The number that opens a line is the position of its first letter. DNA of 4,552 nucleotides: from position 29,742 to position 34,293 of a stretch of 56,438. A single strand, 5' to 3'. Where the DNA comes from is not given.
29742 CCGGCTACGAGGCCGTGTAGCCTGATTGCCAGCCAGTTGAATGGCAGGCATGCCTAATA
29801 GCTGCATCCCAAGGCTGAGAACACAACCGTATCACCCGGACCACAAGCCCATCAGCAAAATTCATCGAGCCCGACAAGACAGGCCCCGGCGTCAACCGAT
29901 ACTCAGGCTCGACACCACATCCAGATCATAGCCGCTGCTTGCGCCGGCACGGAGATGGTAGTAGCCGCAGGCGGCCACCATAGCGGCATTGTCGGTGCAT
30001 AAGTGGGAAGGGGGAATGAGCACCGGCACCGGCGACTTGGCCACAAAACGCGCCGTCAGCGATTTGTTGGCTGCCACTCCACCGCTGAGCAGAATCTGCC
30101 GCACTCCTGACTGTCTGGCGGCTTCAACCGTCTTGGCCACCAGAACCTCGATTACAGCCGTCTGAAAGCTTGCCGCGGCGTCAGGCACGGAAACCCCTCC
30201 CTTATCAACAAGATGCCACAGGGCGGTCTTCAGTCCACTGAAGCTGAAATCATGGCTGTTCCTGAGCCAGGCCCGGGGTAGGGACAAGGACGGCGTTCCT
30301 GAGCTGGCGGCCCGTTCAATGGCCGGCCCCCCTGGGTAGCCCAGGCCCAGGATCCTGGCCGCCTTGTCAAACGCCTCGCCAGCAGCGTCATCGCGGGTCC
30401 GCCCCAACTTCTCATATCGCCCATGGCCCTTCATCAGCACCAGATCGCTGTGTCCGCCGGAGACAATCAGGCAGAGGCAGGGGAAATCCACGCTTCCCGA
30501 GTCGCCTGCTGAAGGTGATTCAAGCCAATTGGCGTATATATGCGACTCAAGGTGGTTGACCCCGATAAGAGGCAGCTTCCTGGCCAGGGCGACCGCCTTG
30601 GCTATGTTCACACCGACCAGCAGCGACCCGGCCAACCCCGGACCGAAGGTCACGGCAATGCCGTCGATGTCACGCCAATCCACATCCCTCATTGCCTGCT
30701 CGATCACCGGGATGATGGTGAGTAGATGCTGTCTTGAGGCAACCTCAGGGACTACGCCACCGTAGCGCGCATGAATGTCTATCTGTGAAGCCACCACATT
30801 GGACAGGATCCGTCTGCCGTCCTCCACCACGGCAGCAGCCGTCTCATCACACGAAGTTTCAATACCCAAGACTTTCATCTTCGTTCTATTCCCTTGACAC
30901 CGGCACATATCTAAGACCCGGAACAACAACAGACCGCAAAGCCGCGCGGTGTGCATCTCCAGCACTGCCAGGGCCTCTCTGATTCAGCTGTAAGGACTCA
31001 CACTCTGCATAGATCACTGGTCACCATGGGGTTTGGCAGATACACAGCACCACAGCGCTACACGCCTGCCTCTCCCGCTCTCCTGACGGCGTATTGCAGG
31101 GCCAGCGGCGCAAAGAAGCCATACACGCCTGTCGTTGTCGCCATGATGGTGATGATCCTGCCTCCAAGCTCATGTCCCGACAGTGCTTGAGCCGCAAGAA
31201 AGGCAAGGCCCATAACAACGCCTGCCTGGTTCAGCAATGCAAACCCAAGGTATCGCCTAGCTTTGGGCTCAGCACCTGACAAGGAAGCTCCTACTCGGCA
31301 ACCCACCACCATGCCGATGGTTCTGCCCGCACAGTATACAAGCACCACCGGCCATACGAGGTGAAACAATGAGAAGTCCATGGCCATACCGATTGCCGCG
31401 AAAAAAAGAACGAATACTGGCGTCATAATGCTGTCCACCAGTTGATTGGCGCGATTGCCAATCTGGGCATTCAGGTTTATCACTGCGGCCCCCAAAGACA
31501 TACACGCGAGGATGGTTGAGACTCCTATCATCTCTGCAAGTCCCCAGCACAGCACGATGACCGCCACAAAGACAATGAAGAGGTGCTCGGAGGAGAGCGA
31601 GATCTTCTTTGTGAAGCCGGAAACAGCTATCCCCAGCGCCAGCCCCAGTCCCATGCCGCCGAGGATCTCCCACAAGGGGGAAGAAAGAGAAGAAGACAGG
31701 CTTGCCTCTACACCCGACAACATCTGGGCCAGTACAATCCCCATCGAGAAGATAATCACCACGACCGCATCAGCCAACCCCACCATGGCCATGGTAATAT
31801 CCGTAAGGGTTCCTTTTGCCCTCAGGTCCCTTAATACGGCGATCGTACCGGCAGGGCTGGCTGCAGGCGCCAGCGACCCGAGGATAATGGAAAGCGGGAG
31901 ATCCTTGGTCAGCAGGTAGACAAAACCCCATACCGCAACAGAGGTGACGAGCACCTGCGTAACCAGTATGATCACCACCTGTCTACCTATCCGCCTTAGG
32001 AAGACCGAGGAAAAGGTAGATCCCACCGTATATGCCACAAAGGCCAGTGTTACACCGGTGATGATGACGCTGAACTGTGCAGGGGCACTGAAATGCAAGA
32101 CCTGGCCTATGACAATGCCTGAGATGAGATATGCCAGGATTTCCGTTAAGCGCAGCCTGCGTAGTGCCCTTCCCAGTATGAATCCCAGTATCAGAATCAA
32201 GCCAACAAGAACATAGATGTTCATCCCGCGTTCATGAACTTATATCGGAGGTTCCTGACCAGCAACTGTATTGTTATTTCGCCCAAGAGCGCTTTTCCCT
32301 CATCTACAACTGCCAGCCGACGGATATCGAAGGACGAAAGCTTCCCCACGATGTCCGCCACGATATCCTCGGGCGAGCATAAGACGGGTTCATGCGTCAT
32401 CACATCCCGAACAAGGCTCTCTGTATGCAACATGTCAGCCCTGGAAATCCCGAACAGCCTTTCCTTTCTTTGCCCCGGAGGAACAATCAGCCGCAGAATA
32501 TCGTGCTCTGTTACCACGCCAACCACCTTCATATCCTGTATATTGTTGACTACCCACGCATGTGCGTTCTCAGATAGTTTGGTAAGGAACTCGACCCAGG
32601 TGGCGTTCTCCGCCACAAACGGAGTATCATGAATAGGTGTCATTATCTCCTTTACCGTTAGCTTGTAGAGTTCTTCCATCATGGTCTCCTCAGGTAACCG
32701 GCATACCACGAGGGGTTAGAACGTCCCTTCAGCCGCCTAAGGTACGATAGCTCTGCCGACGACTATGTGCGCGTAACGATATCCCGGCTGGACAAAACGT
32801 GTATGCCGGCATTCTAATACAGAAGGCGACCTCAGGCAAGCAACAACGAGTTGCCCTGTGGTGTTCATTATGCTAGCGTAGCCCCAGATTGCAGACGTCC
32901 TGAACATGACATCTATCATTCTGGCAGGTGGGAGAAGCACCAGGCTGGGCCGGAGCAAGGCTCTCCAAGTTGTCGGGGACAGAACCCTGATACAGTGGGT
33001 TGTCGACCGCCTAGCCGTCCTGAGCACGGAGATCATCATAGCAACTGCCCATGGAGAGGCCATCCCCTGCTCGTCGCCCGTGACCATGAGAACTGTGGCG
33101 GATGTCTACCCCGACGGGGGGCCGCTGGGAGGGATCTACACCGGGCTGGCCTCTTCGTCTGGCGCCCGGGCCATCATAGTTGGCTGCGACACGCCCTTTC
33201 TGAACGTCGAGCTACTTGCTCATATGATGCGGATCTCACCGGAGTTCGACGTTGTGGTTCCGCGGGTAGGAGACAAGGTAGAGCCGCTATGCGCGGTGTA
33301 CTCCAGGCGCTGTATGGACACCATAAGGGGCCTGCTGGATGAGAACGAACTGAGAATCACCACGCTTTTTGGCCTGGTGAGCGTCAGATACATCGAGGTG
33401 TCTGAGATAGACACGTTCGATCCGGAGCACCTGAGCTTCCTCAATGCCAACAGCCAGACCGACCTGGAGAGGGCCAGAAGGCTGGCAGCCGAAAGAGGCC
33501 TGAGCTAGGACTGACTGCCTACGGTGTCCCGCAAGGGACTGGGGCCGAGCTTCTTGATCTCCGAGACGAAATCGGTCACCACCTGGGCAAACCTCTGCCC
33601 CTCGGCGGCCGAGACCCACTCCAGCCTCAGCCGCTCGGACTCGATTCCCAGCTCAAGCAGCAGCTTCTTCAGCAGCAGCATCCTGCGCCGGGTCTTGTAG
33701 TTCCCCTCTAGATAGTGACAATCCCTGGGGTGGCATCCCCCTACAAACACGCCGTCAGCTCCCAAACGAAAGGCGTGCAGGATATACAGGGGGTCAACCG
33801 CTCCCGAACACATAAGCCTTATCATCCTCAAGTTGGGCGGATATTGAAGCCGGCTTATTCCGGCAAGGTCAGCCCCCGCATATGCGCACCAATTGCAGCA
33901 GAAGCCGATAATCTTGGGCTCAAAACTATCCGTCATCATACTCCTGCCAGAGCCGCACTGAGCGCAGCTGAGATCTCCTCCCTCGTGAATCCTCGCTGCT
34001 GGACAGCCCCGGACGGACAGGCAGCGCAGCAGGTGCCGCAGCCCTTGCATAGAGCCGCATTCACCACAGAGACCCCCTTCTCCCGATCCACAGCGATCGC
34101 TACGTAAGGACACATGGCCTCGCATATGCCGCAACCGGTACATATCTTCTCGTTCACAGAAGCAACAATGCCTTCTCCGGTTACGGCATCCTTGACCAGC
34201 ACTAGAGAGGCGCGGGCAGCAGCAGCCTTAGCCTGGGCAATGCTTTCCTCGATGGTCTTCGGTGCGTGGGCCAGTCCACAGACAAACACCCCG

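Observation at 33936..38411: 1491-aa triple-module flavoprotein: HdrA with a GltD/NfnB module inserted in place of its inserted ferredoxin domain, fused to a second HdrA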

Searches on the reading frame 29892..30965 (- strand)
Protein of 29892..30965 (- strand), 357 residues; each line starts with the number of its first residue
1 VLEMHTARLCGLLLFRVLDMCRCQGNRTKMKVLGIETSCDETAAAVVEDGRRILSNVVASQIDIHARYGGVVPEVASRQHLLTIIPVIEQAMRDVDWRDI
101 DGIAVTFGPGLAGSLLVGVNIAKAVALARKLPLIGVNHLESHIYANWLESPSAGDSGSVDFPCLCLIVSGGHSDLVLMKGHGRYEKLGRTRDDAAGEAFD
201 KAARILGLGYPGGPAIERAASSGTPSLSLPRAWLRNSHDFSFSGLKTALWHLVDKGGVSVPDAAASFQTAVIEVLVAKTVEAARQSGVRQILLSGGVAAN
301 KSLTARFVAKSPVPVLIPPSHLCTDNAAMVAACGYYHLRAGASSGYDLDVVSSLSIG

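Call 17: search_protein_families(library=pfam, proteins=[window:29892-30965:-], max_evalue=0.00001)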
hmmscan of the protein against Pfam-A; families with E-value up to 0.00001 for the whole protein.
window:29892-30965:- (357 aa): 2 families
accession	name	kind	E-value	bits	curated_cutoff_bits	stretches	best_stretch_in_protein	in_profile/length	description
PF00814.31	TsaD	-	3.1e-89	299.6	24.8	1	53-331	2-263/264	tRNA N6-adenosine threonylcarbamoyltransferase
PF22521.2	HypF_C_2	-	1.3e-08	35.3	27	1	195-309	96-215/241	Carbamoyltransferase, Kae1-like Domain, second subdomain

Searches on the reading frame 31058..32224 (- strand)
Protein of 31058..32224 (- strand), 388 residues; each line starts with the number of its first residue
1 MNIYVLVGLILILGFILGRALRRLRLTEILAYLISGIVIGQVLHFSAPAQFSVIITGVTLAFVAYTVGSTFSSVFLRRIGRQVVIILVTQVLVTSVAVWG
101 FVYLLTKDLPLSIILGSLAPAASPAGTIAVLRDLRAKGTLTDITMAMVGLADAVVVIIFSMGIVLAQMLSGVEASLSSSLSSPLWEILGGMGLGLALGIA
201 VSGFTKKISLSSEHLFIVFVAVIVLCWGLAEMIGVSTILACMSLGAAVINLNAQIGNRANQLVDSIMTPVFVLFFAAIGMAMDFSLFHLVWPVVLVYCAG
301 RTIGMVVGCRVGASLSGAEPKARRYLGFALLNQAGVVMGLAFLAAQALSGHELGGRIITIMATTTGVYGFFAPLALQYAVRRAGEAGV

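Call 17: search_protein_families(library=pfam, proteins=[window:31058-32224:-], max_evalue=0.00001)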
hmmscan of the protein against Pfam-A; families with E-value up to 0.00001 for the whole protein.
window:31058-32224:- (388 aa): 1 family
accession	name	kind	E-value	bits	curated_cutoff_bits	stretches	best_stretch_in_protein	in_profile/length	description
PF00999.27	Na_H_Exchanger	-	5.4e-27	95.1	26.2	1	15-371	8-368/375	Sodium/hydrogen exchanger, transmembrane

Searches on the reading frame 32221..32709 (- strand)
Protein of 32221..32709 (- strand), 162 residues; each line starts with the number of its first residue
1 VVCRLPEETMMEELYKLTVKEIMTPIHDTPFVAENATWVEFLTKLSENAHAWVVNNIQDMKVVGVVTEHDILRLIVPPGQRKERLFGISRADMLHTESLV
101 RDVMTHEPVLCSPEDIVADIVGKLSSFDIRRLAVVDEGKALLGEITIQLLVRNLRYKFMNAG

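Call 55: search_protein_families(library=pfam, proteins=[window:32221-32709:-], max_evalue=0.0001)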
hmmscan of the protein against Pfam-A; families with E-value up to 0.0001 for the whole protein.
window:32221-32709:- (162 aa): 1 family
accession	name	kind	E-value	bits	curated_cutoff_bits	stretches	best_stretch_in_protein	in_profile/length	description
PF00571.33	CBS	-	1.5e-17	64.1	24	2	100-154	1-55/57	CBS domain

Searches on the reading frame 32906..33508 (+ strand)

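Call 55: search_protein_families(library=pfam, proteins=[window:32906-33508:+], max_evalue=0.0001)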
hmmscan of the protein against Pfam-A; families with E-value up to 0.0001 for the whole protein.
window:32906-33508:+ (200 aa): 1 family
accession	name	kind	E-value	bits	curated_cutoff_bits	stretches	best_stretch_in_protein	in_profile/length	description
PF12804.13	NTP_transf_3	-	5.2e-32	111.7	27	1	4-150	2-151/160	MobA-like NTP transferase domain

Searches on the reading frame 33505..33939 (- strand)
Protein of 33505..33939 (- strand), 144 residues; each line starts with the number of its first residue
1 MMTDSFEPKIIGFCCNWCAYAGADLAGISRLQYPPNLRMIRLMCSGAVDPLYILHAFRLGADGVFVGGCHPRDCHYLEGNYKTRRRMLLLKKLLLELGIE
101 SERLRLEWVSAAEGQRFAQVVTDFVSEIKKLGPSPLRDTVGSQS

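Call 56: search_protein_families(library=ncbifam, proteins=[window:33505-33939:-], max_evalue=1e-10)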
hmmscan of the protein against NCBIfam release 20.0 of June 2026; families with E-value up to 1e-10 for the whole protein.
window:33505-33939:- (144 aa): 3 families
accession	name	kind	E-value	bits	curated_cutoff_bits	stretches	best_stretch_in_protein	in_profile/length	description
NF040770.1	hetero_SS_HdrA2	exception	1.3e-54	185.5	1100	1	5-134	645-774/777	CoB-CoM heterodisulfide reductase HdrA2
NF045873.1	F420_non_VhuD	exception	2e-42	144.4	215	1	7-137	1-131/132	F420-non-reducing hydrogenase iron-sulfur subunit VhuD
NF041891.1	hdrA_Methbact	equivalog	1.1e-13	50.3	1300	1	7-131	643-761/762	ferredoxin:CoB-CoM heterodisulfide reductase subunit HdrA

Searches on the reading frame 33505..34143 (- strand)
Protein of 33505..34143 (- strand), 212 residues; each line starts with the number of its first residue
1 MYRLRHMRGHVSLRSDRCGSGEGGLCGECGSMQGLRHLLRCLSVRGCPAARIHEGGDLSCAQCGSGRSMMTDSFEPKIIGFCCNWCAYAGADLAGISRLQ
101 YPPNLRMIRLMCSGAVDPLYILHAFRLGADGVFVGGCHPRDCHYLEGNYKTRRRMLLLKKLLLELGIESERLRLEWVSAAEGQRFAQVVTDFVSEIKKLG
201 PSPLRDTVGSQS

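Call 8: search_protein_families(library=pfam, proteins=[window:33505-34143:-], max_evalue=0.001)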
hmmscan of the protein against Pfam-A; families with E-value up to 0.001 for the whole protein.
window:33505-34143:- (212 aa): 1 family
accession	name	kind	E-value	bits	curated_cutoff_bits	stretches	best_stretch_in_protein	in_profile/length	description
PF02662.21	FlpD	-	2.6e-56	189.4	22.3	1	78-200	1-123/123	Methyl-viologen-reducing hydrogenase, delta subunit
